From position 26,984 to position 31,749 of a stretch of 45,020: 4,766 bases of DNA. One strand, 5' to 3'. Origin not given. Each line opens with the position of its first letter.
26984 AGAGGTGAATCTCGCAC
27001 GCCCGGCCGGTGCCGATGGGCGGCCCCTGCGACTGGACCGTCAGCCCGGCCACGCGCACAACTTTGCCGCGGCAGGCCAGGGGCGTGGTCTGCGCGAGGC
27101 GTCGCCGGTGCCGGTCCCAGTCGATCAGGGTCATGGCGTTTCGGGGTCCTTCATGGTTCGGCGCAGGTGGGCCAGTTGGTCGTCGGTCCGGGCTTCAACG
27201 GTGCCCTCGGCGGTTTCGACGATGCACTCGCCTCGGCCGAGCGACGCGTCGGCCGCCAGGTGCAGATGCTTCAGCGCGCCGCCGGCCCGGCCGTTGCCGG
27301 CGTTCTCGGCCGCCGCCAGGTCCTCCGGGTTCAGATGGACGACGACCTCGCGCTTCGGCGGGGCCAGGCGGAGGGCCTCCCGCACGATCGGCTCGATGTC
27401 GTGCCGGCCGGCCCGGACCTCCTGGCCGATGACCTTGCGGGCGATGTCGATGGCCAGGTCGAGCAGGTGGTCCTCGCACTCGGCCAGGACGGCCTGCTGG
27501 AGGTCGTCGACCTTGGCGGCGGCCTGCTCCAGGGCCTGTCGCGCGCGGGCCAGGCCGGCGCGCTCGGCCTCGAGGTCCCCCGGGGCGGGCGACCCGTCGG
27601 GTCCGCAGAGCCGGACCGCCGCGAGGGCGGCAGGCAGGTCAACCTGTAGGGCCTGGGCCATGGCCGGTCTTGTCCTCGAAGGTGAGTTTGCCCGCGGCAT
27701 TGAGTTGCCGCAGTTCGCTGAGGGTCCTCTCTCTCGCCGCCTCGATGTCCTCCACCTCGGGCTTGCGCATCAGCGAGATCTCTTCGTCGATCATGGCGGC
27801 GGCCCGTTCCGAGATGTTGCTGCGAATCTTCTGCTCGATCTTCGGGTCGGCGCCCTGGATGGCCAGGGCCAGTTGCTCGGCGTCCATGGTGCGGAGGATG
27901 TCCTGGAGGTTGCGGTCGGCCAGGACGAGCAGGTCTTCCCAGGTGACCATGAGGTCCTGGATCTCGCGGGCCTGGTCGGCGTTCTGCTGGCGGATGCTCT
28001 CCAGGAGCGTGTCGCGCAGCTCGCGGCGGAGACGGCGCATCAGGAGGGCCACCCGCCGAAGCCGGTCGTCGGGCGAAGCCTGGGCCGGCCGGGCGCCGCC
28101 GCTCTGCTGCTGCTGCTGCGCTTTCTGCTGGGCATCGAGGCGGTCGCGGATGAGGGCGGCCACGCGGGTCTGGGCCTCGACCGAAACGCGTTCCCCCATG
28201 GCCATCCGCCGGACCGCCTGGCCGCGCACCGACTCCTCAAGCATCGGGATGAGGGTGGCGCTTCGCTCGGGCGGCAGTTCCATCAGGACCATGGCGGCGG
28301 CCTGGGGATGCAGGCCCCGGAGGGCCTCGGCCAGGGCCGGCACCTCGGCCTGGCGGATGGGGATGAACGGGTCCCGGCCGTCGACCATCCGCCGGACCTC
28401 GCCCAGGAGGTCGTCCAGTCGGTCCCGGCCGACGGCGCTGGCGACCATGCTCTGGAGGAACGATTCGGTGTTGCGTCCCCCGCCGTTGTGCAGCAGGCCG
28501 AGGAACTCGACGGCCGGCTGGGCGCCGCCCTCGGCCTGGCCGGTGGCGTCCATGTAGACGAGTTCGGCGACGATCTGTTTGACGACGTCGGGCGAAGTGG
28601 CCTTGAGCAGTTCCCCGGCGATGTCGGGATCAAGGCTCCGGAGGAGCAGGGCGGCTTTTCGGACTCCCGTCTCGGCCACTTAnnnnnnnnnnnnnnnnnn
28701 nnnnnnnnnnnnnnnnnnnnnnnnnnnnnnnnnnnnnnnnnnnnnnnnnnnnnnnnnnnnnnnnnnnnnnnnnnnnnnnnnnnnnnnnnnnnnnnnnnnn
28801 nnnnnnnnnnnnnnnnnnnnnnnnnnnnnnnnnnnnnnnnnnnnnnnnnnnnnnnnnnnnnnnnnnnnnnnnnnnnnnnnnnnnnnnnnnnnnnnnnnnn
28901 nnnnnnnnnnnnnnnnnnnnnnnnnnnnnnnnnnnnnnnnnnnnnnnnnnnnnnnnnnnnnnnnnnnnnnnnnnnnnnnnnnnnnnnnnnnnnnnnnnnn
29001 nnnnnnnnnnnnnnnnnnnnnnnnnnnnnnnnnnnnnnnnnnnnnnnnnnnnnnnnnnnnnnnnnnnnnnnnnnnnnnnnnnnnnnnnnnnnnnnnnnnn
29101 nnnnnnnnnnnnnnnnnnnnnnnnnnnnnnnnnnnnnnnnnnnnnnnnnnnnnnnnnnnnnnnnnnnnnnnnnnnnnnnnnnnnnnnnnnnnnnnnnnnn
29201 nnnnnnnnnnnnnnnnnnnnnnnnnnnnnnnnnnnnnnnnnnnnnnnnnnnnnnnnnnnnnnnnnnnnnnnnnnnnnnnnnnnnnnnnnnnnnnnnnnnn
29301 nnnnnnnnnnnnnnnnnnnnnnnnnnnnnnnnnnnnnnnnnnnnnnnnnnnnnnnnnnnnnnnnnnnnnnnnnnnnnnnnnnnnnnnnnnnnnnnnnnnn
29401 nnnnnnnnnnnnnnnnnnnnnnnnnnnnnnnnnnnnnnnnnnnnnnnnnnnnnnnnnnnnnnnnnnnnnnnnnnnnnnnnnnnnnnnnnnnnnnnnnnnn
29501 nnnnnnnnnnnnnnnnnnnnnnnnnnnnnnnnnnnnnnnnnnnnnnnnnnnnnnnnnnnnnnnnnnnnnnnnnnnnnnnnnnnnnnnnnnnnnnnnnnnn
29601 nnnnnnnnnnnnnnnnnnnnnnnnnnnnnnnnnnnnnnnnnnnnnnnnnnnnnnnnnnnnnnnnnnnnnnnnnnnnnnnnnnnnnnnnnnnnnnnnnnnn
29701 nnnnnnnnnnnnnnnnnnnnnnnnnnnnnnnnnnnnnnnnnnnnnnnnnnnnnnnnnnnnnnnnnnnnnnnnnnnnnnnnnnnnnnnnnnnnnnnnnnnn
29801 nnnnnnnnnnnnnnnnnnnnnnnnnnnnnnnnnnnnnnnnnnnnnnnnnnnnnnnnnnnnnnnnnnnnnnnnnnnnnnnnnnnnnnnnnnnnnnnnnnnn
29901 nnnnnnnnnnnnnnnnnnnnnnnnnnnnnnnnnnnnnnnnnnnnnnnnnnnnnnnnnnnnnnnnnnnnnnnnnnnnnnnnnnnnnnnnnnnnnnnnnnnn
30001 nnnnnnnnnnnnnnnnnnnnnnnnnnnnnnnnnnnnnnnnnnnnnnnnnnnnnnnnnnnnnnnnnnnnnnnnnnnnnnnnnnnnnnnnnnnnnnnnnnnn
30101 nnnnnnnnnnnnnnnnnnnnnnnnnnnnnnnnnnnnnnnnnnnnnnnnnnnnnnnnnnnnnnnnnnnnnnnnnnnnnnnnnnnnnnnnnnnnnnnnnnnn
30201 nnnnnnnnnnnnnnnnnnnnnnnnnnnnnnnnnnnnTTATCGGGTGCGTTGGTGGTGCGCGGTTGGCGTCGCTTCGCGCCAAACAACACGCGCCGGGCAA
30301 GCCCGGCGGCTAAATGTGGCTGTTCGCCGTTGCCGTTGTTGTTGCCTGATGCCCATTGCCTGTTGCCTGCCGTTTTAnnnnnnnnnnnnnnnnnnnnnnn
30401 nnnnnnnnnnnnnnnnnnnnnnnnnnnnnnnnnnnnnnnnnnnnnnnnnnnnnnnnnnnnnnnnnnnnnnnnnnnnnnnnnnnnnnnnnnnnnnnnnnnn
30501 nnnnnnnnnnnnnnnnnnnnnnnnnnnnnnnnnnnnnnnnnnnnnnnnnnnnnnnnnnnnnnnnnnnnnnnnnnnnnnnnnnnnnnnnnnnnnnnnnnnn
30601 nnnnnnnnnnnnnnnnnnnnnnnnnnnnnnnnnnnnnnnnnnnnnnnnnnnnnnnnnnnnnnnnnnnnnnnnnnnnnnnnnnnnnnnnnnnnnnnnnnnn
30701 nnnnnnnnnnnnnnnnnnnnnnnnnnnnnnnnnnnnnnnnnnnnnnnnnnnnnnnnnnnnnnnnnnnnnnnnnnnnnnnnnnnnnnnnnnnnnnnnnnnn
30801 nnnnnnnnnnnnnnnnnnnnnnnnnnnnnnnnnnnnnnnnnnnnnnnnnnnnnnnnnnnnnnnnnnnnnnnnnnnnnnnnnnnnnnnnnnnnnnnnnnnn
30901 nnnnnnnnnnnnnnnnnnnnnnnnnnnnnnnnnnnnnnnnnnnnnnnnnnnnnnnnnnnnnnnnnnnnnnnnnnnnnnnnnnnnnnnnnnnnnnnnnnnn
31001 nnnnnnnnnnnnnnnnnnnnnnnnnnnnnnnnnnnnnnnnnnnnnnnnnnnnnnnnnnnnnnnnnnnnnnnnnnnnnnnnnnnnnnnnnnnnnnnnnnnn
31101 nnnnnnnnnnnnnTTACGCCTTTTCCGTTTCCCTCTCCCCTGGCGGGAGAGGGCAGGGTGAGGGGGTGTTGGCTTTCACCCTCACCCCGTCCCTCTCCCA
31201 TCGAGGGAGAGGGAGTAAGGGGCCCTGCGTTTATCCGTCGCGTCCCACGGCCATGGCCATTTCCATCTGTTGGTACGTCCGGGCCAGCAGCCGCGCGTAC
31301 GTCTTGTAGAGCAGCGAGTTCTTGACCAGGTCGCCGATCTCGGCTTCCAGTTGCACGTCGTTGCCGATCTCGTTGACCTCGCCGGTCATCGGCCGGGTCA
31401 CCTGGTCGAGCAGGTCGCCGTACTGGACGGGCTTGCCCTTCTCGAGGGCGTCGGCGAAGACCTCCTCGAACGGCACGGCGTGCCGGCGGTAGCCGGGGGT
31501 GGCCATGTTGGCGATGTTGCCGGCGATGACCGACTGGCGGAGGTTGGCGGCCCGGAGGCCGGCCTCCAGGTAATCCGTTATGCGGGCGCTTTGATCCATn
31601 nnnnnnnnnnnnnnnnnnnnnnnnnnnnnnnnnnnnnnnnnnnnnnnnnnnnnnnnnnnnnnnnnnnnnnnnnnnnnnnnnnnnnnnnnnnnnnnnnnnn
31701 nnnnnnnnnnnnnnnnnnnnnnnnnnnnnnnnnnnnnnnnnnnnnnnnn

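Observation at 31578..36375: Sigma-54 flgB operon opens with a TM-anchored 834-aa TPR protein, a secreted TPR protein and a kinase-less NtrC-type regulator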

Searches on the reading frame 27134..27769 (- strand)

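Call 6: search_protein_families(library=pfam, proteins=[window:27134-27769:-], max_evalue=0.001)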
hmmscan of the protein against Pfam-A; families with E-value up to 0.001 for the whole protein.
window:27134-27769:- (212 aa): 1 family
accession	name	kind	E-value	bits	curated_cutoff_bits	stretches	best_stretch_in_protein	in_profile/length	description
PF02108.21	FliH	-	1.6e-21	77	24.1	1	76-201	3-127/128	Flagellar assembly protein FliH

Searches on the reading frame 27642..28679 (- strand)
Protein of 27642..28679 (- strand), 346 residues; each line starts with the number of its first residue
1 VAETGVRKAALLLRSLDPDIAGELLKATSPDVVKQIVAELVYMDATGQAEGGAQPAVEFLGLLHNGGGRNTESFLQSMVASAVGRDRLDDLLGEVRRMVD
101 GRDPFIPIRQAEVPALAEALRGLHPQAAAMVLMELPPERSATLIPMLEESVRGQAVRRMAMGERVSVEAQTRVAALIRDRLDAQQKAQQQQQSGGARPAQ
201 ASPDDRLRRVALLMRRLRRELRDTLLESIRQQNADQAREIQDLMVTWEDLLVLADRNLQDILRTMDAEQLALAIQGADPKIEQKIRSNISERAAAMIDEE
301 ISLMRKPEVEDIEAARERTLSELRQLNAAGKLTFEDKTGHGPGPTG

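Call 6: search_protein_families(library=pfam, proteins=[window:27642-28679:-], max_evalue=0.001)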
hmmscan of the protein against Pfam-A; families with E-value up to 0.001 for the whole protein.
window:27642-28679:- (346 aa): 4 families
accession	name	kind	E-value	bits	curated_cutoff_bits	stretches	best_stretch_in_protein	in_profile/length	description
PF01706.21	FliG_C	-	2.9e-26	92.3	23.3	1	227-333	1-107/108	FliG C-terminal domain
PF14842.11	FliG_N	-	1.8e-13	51.4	25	1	4-97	3-97/104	FliG N-terminal domain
PF14841.11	FliG_M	-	4.4e-13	49.7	25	1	116-186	4-74/76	FliG middle domain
PF03448.22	MgtE_N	-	9.7e-07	29.7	25.9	0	7-40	16-49/102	MgtE intracellular N domain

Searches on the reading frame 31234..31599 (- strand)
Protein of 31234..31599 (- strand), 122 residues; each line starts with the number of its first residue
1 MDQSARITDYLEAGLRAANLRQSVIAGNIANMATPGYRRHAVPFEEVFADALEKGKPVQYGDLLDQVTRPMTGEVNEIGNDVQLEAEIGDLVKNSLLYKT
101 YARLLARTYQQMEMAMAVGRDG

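Call 3: search_protein_families(library=pfam, proteins=[window:31234-31599:-], max_evalue=0.1)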
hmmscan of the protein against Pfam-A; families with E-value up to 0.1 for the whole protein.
window:31234-31599:- (122 aa): 1 family
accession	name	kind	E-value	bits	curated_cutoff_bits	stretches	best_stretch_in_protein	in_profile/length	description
PF00460.25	Flg_bb_rod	-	5.4e-06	26.7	20.7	1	14-38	7-31/31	Flagella basal body rod protein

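Call 4: search_protein_families(library=ncbifam, proteins=[window:31234-31599:-], max_evalue=0.1)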
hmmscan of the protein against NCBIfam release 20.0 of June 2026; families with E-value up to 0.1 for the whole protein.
window:31234-31599:- (122 aa): 31 families (the best 25 are shown)
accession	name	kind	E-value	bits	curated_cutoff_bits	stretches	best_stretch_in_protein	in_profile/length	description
TIGR01396.1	FlgB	equivalog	3.3e-17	62.9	59.05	1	8-116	5-130/131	flagellar basal body rod protein FlgB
NF009266.0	PRK12623.1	equivalog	6.6e-13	48.7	144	1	4-101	9-115/133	flagellar basal body rod protein FlgB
NF009265.0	PRK12622.1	equivalog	8.3e-12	45.4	145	2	5-51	5-51/135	flagellar basal body rod protein FlgB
NF009264.0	PRK12621.1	equivalog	4.8e-10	39.9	163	1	21-117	22-132/136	flagellar basal body rod protein FlgB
TIGR03506.1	FlgEFG_subfam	subfamily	1.3e-09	38.3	70.25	1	13-69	8-64/351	flagellar hook-basal body complex protein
TIGR02490.1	flgF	equivalog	4.5e-09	36.2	178.5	1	14-84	7-77/218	flagellar basal-body rod protein FlgF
NF009267.0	PRK12624.1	equivalog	1.8e-08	35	241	1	7-56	10-59/143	flagellar basal body rod protein FlgB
NF009275.1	PRK12632.1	equivalog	2.6e-08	34.3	170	1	8-67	8-72/130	flagellar basal body rod protein FlgC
NF004653.1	PRK06003.1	equivalog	4.4e-08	33.6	153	1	18-51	17-51/126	flagellar basal body rod protein FlgB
NF009270.0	PRK12627.1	equivalog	2.3e-07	31.2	128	1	15-88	15-97/128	FlgB family protein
NF004238.1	PRK05682.1-1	equivalog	2.5e-07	30.3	400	1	13-77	8-74/414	flagellar hook protein FlgE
NF009282.1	PRK12642.1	equivalog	2.8e-07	30.1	242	1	17-83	14-78/239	flagellar basal-body rod protein FlgF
NF005280.0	PRK06797.1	equivalog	4.7e-07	30.5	106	1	21-53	18-52/135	flagellar basal body rod protein FlgB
NF009262.0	PRK12619.1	equivalog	5e-06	26.9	183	1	15-100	16-111/130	flagellar basal body rod protein FlgB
TIGR02488.1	flgG_G_neg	equivalog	1.4e-05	24.7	252.75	1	13-52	7-46/259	flagellar basal-body rod protein FlgG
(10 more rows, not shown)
